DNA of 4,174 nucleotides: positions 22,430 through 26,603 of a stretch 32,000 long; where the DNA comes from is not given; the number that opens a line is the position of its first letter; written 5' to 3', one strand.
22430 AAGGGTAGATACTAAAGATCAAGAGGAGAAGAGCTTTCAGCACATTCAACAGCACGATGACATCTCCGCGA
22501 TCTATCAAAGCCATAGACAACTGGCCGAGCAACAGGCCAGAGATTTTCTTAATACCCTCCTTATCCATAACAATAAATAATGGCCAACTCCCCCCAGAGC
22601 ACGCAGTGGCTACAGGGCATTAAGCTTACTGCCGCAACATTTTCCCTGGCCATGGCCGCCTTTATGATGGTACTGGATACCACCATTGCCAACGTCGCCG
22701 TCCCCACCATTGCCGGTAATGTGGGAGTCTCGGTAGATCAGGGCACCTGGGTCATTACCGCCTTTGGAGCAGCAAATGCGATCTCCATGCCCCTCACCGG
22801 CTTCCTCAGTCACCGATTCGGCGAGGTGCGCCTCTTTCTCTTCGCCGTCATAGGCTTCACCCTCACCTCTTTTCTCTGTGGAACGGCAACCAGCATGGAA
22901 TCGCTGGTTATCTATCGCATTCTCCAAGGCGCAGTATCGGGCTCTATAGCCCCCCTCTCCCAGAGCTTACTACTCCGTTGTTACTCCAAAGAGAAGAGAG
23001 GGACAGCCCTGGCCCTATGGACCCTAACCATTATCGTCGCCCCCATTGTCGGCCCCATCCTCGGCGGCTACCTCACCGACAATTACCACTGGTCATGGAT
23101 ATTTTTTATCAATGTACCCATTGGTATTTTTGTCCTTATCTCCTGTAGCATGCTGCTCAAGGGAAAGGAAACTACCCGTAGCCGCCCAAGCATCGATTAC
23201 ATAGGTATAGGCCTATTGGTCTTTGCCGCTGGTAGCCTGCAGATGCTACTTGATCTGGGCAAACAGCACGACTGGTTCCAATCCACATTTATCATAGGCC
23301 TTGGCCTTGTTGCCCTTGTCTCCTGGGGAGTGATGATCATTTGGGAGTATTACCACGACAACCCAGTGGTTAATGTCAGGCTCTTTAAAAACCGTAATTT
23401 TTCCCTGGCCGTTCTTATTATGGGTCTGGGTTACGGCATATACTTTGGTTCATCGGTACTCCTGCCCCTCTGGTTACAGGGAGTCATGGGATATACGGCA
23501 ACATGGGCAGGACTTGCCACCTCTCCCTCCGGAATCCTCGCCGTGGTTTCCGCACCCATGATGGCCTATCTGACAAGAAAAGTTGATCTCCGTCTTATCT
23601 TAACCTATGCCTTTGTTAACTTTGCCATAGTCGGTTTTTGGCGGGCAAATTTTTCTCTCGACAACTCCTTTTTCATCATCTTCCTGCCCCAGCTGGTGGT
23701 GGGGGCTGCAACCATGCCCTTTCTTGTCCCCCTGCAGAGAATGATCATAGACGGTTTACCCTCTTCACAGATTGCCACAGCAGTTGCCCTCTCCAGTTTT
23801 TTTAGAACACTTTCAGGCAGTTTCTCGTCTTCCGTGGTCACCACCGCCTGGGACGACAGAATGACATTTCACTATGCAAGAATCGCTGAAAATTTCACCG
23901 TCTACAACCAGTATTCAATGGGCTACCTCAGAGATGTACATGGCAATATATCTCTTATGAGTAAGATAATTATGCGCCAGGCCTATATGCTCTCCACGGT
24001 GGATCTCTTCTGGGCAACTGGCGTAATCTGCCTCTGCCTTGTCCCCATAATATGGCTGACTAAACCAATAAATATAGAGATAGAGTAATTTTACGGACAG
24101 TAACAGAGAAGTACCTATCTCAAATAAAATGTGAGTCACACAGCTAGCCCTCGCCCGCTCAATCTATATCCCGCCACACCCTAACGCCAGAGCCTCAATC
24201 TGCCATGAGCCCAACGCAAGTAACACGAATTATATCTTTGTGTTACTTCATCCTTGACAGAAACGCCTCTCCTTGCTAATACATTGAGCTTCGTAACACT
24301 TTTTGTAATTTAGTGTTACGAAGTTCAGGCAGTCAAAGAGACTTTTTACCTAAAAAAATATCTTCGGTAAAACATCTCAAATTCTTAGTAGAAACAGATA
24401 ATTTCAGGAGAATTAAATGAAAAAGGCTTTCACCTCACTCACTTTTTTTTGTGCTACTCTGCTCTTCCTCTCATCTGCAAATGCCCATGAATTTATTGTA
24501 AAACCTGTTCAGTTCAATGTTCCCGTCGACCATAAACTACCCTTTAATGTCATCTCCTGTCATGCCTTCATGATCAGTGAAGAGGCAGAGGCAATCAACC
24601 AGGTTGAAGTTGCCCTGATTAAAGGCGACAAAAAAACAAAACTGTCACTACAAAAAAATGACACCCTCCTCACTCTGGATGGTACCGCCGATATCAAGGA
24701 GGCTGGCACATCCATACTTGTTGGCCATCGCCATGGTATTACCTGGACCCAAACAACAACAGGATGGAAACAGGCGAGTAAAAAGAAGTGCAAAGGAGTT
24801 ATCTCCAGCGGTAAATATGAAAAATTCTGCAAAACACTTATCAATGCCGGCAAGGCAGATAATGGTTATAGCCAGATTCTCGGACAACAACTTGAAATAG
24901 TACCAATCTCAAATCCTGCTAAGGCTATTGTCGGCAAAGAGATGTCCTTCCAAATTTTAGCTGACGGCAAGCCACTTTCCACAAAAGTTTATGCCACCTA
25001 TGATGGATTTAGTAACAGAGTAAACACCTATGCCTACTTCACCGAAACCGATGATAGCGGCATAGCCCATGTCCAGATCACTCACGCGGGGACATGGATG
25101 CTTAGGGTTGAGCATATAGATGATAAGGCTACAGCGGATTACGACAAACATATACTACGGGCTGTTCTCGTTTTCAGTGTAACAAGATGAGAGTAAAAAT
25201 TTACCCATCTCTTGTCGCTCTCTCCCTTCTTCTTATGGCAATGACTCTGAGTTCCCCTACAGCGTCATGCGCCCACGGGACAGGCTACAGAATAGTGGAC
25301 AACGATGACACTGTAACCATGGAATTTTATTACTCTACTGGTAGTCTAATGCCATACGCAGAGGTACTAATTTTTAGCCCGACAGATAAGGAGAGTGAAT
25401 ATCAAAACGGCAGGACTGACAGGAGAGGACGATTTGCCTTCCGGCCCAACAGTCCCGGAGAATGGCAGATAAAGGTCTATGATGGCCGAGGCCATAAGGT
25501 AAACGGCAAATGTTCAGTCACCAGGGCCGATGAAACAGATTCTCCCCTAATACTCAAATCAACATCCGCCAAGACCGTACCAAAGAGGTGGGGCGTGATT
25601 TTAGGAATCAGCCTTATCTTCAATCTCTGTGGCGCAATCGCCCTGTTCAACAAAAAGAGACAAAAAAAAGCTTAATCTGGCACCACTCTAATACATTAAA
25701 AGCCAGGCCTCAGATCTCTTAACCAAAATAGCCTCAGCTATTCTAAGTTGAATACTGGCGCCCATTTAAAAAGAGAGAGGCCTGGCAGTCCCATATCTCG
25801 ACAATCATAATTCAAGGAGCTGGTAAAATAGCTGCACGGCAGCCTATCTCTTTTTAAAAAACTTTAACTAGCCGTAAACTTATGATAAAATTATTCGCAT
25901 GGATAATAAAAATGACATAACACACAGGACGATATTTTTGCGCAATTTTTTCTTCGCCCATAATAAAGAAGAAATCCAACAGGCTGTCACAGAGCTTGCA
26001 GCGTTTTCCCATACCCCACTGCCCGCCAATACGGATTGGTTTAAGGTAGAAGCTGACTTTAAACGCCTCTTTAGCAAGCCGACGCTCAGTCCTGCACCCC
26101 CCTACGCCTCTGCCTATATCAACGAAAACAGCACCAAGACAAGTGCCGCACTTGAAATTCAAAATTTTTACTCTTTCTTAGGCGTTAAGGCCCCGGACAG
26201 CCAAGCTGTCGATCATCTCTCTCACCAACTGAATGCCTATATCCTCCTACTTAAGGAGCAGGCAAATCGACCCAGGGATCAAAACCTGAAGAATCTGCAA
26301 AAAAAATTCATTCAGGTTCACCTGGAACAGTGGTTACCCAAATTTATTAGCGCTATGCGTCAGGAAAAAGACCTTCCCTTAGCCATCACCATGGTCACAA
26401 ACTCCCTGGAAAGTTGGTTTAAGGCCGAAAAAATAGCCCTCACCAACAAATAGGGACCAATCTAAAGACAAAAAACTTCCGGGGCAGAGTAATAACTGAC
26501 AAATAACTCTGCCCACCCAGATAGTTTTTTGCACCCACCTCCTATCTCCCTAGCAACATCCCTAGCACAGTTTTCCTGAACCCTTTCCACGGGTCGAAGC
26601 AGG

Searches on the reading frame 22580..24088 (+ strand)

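Call 64: search_protein_families(library=pfam, proteins=[window:22580-24088:+], max_evalue=0.00001)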
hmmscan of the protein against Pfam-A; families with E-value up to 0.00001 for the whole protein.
window:22580-24088:+ (502 aa): 1 family
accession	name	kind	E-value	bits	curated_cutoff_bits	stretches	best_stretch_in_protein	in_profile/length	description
PF07690.21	MFS_1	-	4.8e-48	164.3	33.4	1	23-416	1-346/347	Major Facilitator Superfamily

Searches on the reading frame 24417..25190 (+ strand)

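Call 4: search_protein_families(library=pfam, proteins=[window:24417-25190:+], max_evalue=0.01)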
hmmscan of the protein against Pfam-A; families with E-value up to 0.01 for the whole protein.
window:24417-25190:+ (257 aa): 1 family
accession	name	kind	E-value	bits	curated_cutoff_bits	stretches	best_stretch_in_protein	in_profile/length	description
PF10670.15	DUF4198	-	1.5e-44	153.1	34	1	21-235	1-209/209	Domain of unknown function (DUF4198)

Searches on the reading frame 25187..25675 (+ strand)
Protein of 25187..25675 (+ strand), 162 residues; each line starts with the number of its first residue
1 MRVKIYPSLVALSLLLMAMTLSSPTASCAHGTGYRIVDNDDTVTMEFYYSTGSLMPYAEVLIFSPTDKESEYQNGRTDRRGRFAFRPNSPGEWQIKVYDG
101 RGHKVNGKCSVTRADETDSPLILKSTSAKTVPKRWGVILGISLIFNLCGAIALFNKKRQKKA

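Call 4: search_protein_families(library=pfam, proteins=[window:25187-25675:+], max_evalue=0.01)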
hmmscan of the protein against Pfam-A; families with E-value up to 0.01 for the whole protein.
window:25187-25675:+ (162 aa): 2 families
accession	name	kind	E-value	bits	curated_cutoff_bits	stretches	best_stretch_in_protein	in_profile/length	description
PF13620.12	CarboxypepD_reg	-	0.00044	21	32.3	1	50-103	9-61/82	Carboxypeptidase regulatory-like domain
PF10670.15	DUF4198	-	0.00093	19.8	34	1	41-97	147-205/209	Domain of unknown function (DUF4198)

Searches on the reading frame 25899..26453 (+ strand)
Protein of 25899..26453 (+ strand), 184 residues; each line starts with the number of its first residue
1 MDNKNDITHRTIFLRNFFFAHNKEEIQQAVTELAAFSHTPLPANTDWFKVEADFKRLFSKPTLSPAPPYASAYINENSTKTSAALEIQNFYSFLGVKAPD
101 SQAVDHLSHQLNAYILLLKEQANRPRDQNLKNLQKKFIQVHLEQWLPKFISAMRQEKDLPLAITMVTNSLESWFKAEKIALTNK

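Call 4: search_protein_families(library=pfam, proteins=[window:25899-26453:+], max_evalue=0.01)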
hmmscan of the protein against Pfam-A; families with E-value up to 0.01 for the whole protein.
window:25899-26453:+ (184 aa): 1 family
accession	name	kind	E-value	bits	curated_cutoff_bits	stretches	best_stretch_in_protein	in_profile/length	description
PF02613.20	Nitrate_red_del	-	2.3e-24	86.4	22.2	1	23-150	5-135/136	Nitrate reductase delta subunit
